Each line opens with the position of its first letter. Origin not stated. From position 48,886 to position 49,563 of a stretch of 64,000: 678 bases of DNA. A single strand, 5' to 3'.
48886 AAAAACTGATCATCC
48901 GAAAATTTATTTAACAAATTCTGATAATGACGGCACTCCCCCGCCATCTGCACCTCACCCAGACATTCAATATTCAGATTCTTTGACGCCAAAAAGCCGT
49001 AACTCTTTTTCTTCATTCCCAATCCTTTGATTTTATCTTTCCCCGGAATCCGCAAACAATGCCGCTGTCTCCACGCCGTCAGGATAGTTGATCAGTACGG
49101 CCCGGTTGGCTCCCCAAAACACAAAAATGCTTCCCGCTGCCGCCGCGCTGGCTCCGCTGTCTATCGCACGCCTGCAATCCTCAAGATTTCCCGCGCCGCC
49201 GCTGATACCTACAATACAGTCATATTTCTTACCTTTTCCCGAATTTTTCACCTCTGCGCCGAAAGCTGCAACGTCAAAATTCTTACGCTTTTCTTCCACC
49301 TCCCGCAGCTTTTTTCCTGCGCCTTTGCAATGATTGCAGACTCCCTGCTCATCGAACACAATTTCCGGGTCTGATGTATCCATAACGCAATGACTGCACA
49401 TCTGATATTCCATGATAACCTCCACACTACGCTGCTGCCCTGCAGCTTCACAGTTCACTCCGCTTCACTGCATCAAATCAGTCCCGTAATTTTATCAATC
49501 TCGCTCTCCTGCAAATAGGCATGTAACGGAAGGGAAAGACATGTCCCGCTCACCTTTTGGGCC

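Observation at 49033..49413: In-frame deletion relic fusing an N-acetyl-sugar amidotransferase N-terminus to a HisF-like C-terminus at a shared SGG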

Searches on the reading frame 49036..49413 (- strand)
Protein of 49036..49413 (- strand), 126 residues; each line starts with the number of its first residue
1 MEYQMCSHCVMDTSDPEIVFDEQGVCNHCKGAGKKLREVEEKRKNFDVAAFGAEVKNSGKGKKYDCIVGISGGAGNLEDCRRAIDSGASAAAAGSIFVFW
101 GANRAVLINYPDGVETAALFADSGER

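Call 4: search_protein_families(library=pfam, proteins=[window:49036-49413:-], max_evalue=10)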
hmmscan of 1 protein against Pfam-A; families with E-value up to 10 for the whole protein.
window:49036-49413:- (126 aa): 3 families
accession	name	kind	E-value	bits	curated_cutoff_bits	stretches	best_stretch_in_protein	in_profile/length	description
PF00977.27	His_biosynth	-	0.004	17.1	23.6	1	63-97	188-222/228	Histidine biosynthesis protein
PF23082.1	Myb_DNA-binding_2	-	0.049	14.2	27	1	58-97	21-59/70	Myb-like DNA-binding domain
PF19335.5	HMBD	-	0.11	13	23.6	1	15-30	7-22/28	Heavy metal binding domain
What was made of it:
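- Checked: Pfam sees only a weak His_biosynth tail (E 0.004, call 4).
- Tried and rejected: Pfam alone would have missed the N-terminal identity (call 4).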

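Call 5: search_protein_families(library=ncbifam, proteins=[window:49036-49413:-], max_evalue=10)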
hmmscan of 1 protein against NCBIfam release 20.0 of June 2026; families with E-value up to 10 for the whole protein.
window:49036-49413:- (126 aa): 4 families
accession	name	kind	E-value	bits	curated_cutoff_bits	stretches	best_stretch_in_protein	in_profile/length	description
TIGR03573.1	WbuX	subfamily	3.3e-19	69.5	203.2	1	4-74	2-71/344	N-acetyl sugar amidotransferase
NF038364.1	AglZ_HisF2_fam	equivalog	2.1e-12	47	310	1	68-113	198-244/248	AglZ/HisF2 family acetamidino modification protein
TIGR03572.1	WbuZ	equivalog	0.0055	16.1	299.7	1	68-99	200-232/232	glycosyl amidation-associated protein WbuZ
TIGR02642.1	phage_xxxx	hypoth_equivalog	0.011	15.4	101.4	1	20-53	194-225/267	TIGR02642 family protein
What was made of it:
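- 49033..49413 (-): 126-codon fusion ORF (wbuX 5' part fused to hisF/aglZ 3' part), including the stop codon at 49033-49035. NCBIfam hits to both families (call 5).
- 49203..49413 (-): wbuX remnant, codons 1-70 plus the first base of Ser71: a four-Cys N-terminal motif (C6, C9, C26, C29) and the start of the PP-loop strand (CIVGIS). Matches TIGR03573 positions 2-71 (call 5).
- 49033..49195 (-): hisF-like (AglZ/WbuZ) remnant: the last 53 codons (Ala74-Arg126) plus the native stop. Matches NF038364 positions 198-244 of 248 (call 5).
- On WbuX N-acetyl sugar amidotransferase (TIGR03573): The relic scores 69.5 bits over profile positions 2-71 only (call 5).
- On AglZ/HisF2 or WbuZ cyclase-like subunit (NF038364 / TIGR03572): The relic scores 47 bits over profile positions 198-244 of 248 (call 5).
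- Checked: Both halves are significant against NCBIfam (call 5).
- Family matches of the two halves (call 5).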

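Call 7: find_homologous_proteins(query=window:49036-49413:-, max_evalue=0.001)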
Query window:49036-49413:- (126 aa): 39 proteins with E <= 0.001 among 117 candidates.
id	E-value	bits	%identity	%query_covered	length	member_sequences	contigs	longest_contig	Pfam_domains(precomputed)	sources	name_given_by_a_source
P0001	4.9e-78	278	98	100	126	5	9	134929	-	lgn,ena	-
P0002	1.1e-42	163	99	59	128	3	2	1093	-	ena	-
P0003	1.9e-42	163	99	59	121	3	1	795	-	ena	-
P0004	2.0e-33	133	84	59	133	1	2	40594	-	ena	-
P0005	9.4e-25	105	65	59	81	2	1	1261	-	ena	-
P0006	4.5e-20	90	82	44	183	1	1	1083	PF03060.22,PF00977.28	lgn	-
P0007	1.1e-19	89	83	43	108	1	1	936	PF03060.22,PF00977.28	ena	-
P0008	5.0e-19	87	84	40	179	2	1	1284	PF03060.22,PF00977.28,PF01207.24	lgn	-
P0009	5.1e-18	84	53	59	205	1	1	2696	PF02540.24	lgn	-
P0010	6.1e-17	80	54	57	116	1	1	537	-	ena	-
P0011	5.0e-16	77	54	57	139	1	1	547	-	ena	-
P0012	1.8e-15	75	47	58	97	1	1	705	-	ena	-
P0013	2.5e-15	75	75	41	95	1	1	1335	PF03060.22,PF00977.28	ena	-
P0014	1.3e-14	73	49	57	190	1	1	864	-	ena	-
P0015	1.7e-14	72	48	58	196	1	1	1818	-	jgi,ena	-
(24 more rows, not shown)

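Call 9: find_encoding_contigs(protein=P0001, flank=10000, max_places=10)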
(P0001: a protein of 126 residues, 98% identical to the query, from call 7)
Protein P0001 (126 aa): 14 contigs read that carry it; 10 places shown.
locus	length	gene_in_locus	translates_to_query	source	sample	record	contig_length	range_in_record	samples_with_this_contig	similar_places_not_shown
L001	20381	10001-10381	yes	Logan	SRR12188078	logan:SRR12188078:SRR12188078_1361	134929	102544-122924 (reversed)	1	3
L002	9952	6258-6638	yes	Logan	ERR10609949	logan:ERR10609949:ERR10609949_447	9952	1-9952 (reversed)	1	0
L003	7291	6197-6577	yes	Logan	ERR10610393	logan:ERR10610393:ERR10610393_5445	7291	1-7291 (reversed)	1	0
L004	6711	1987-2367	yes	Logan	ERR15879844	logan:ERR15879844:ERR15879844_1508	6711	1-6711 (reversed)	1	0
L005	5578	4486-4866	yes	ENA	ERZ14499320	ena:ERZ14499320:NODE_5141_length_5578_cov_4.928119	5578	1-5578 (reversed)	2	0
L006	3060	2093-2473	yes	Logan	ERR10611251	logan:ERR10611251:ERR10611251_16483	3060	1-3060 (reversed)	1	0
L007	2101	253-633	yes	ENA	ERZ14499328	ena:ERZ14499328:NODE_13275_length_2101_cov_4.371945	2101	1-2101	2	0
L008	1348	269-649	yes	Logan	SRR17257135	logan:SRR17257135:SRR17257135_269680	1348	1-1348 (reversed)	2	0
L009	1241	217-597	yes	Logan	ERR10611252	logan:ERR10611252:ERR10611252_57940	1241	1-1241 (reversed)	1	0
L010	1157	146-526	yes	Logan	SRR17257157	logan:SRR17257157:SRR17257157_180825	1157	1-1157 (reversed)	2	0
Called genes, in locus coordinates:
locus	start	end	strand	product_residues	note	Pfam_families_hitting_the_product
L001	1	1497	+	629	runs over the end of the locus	PF08757:CotH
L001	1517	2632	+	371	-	PF13439:Glyco_transf_4, PF00534:Glycos_transf_1, PF20706:GT4-conflict, PF13692:Glyco_trans_1_4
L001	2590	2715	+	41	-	-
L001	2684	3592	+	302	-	PF00535:Glycos_transf_2, PF13641:Glyco_tranf_2_3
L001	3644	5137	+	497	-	PF03062:MBOAT, PF13813:MBOAT_2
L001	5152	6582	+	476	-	-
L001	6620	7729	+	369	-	PF00534:Glycos_transf_1 (weak)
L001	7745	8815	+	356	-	PF02350:Epimerase_2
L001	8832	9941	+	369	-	PF00155:Aminotran_1_2, PF01041:DegT_DnrJ_EryC1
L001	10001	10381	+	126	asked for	-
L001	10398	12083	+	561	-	PF13537:GATase_7 (weak), PF00733:Asn_synthase (faint)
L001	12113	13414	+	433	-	PF00534:Glycos_transf_1, PF13692:Glyco_trans_1_4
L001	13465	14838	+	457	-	-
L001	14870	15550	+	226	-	PF02348:CTP_transf_3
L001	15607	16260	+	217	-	PF09586:YfhO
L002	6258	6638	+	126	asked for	-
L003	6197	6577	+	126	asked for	-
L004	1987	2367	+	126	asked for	-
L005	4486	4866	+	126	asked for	-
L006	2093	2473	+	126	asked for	-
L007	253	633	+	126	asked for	-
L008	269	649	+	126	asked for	-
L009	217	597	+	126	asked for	-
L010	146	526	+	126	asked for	-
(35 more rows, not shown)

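Call 10: find_encoding_contigs(protein=P0004, flank=10000, max_places=6)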
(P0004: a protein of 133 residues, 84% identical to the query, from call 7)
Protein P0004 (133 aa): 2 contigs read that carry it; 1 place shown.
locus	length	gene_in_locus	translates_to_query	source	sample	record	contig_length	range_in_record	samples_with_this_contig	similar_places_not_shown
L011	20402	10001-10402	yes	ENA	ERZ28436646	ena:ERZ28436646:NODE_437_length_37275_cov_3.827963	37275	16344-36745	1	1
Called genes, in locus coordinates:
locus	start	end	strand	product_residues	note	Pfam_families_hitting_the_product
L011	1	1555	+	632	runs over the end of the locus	PF08757:CotH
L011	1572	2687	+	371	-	PF13439:Glyco_transf_4, PF20706:GT4-conflict, PF00534:Glycos_transf_1, PF13692:Glyco_trans_1_4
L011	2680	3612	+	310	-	PF13641:Glyco_tranf_2_3, PF00535:Glycos_transf_2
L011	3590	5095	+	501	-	PF03062:MBOAT, PF13813:MBOAT_2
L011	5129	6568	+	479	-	-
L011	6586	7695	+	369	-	PF00534:Glycos_transf_1 (weak)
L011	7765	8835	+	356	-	PF02350:Epimerase_2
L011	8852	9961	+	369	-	PF00155:Aminotran_1_2, PF01041:DegT_DnrJ_EryC1, PF01212:Beta_elim_lyase (faint)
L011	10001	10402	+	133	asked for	-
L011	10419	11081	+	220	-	-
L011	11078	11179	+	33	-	-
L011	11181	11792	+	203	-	PF00117:GATase, PF07685:GATase_3 (weak), PF01174:SNO (faint), PF07722:Peptidase_C26 (faint)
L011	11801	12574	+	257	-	PF00977:His_biosynth, PF02581:TMP-TENI (faint), PF01207:Dus (faint), PF03060:NMO (weak)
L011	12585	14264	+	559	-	PF13537:GATase_7, PF00733:Asn_synthase (weak)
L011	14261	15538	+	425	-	PF00534:Glycos_transf_1, PF13692:Glyco_trans_1_4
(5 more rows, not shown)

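Call 11: find_encoding_contigs(protein=P0002, flank=10000, max_places=6)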
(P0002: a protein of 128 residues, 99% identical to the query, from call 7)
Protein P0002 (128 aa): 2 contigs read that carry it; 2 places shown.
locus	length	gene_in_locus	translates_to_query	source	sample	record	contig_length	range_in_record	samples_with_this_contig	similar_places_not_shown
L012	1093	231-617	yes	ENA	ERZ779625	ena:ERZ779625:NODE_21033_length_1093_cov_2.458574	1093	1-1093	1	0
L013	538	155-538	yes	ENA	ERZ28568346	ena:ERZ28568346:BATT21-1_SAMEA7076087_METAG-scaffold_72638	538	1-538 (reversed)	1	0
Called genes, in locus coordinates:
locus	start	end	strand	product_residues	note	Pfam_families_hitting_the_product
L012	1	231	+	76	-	?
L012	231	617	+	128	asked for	-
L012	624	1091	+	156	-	?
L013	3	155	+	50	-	?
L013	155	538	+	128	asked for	?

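Call 12: find_encoding_contigs(protein=P0006, flank=10000, max_places=6)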
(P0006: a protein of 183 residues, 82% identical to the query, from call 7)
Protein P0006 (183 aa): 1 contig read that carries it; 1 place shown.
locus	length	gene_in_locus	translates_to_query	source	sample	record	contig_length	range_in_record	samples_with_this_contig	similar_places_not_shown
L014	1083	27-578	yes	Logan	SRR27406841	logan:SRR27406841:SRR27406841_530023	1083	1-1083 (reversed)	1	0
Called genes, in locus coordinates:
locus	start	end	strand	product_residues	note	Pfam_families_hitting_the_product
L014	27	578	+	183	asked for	PF00977:His_biosynth, PF03060:NMO (weak)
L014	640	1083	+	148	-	?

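Call 13: find_encoding_contigs(protein=P0007, flank=10000, max_places=6)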
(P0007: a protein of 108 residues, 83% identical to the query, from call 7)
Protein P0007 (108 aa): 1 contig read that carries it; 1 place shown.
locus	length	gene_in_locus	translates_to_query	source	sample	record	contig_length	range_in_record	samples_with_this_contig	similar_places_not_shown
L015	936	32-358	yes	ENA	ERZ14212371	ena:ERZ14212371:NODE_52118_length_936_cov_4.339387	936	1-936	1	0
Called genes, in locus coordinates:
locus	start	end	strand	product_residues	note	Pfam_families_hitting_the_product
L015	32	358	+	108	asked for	PF00977:His_biosynth, PF03060:NMO (weak)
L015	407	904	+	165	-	PF13537:GATase_7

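Call 26: list_cluster_members(proteins=[P0040, P0002, P0001])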
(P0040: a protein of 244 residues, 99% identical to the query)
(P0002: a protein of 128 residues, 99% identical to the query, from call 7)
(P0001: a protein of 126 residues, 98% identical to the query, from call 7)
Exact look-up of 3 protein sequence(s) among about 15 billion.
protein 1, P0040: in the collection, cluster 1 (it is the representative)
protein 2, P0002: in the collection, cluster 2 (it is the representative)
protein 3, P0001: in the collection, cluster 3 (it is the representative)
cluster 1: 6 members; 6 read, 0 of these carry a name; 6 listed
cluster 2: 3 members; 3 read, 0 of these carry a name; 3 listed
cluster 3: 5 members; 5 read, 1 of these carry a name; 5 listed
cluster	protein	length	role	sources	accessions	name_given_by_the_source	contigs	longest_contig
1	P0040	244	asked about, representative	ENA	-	-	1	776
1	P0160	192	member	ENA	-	-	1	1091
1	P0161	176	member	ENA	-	-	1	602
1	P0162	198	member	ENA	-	-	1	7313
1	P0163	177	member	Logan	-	-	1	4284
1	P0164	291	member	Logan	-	-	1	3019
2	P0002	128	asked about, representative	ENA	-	-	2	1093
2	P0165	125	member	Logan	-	-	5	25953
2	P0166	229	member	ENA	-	-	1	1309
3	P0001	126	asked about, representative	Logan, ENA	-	-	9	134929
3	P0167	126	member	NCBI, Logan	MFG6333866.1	MAG: hypothetical protein K1W20_00065 [Lachnospiraceae bacterium]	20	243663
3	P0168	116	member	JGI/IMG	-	-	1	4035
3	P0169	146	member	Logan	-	-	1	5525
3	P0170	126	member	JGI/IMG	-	-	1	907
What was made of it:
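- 49033..49413 (-): The identical protein is annotated only as 'hypothetical protein' in an NCBI MAG (MFG6333866.1, call 26).
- The fusion is present in independent assemblies from Logan, ENA, JGI and NCBI: 14 contigs for P0001, 20 for P0167, plus three single-contig variants (calls 9, 26). The same junction appears in about 37 contigs from different samples, assemblers and archives, some 134-244 kb long (calls 9, 26).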

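Call 28: find_encoding_contigs(protein=P0165, flank=10000, max_places=6)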
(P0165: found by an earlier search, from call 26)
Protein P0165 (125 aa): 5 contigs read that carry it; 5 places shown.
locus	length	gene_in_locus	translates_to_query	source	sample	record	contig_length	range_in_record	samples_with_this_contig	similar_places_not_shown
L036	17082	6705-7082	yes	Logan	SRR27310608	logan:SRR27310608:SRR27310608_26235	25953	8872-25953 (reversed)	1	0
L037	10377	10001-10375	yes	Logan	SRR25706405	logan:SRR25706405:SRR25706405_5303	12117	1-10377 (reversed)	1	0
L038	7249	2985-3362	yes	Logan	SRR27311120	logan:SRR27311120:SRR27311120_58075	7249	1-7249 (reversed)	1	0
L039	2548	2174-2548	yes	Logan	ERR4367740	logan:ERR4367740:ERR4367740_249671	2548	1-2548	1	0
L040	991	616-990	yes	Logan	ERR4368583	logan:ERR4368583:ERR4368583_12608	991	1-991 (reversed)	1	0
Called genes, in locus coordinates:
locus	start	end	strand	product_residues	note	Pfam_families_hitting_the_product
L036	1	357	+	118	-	?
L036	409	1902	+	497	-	PF03062:MBOAT, PF13813:MBOAT_2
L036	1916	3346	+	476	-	-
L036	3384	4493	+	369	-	PF00534:Glycos_transf_1 (weak)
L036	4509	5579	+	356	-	PF02350:Epimerase_2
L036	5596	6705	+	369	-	PF00155:Aminotran_1_2, PF01041:DegT_DnrJ_EryC1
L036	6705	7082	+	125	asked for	-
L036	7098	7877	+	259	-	-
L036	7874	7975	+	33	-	-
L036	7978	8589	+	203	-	PF00117:GATase, PF07685:GATase_3 (weak), PF01174:SNO (faint)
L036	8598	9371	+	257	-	PF00977:His_biosynth, PF03060:NMO (faint)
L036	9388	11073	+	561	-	PF13537:GATase_7 (weak), PF00733:Asn_synthase (faint)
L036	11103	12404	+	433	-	PF00534:Glycos_transf_1, PF13692:Glyco_trans_1_4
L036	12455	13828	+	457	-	-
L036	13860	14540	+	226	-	PF02348:CTP_transf_3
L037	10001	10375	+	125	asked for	?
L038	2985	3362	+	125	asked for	-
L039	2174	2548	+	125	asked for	?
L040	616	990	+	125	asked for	?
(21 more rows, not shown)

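Call 31: find_encoding_contigs(protein=P0162, flank=10000, max_places=4)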
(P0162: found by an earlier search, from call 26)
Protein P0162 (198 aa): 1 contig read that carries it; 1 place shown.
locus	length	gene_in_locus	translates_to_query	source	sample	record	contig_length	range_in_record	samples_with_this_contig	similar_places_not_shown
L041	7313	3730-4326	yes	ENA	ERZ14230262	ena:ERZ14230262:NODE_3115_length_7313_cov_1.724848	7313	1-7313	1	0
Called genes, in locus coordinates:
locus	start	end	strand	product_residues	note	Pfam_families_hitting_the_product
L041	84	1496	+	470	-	PF01531:Glyco_transf_11, PF00534:Glycos_transf_1 (weak)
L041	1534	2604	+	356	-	PF02350:Epimerase_2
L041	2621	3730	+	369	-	PF00155:Aminotran_1_2, PF01041:DegT_DnrJ_EryC1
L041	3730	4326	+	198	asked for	-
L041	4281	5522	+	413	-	PF01743:PolyA_pol, PF01966:HD (faint), PF12627:PolyA_pol_RNAbd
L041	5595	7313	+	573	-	?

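Call 32: find_encoding_contigs(protein=P0163, flank=10000, max_places=4)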
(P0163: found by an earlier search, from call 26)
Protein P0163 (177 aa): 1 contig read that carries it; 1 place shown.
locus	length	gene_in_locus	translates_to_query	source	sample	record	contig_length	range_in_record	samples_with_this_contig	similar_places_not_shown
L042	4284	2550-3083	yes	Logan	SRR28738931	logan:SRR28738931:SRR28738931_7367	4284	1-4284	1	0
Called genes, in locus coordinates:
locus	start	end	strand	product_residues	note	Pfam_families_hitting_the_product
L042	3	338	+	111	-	?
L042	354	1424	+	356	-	PF02350:Epimerase_2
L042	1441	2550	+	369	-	PF00155:Aminotran_1_2, PF01041:DegT_DnrJ_EryC1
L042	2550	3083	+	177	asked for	-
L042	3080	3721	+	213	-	-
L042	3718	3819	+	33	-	-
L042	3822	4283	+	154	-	?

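Call 33: find_encoding_contigs(protein=P0164, flank=10000, max_places=4)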
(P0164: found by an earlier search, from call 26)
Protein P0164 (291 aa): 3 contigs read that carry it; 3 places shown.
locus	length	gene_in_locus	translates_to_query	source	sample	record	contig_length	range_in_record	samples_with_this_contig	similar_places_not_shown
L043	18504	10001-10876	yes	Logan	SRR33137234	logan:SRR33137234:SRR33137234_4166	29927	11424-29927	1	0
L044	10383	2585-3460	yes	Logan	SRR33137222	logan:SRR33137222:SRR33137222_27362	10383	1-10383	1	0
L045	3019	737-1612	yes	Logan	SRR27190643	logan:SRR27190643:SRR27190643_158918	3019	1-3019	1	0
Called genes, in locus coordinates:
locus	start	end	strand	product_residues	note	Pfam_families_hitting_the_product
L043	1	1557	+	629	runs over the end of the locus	PF08757:CotH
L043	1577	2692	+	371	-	PF13439:Glyco_transf_4, PF00534:Glycos_transf_1, PF20706:GT4-conflict, PF13692:Glyco_trans_1_4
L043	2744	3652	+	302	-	PF00535:Glycos_transf_2, PF13641:Glyco_tranf_2_3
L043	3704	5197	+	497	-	PF03062:MBOAT, PF13813:MBOAT_2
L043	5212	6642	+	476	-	-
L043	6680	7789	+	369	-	PF00534:Glycos_transf_1 (weak)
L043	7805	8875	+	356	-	PF02350:Epimerase_2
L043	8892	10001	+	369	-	PF00155:Aminotran_1_2, PF01041:DegT_DnrJ_EryC1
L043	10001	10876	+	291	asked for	-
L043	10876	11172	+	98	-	-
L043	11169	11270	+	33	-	-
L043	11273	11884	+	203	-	PF00117:GATase, PF07685:GATase_3 (weak), PF01174:SNO (faint)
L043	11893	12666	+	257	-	PF00977:His_biosynth, PF03060:NMO (faint)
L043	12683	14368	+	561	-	PF13537:GATase_7 (weak), PF00733:Asn_synthase (faint)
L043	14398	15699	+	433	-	PF00534:Glycos_transf_1, PF13692:Glyco_trans_1_4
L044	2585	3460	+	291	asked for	-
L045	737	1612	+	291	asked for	-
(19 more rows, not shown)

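Call 42: find_encoding_contigs(protein=P0170, flank=5000, max_places=4)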
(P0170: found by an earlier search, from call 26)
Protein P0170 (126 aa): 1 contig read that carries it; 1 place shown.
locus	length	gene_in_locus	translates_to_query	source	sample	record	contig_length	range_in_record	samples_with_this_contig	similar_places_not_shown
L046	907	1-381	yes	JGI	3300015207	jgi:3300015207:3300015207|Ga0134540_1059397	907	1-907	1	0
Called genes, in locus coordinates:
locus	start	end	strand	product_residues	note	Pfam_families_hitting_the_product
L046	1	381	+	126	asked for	?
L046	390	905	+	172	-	?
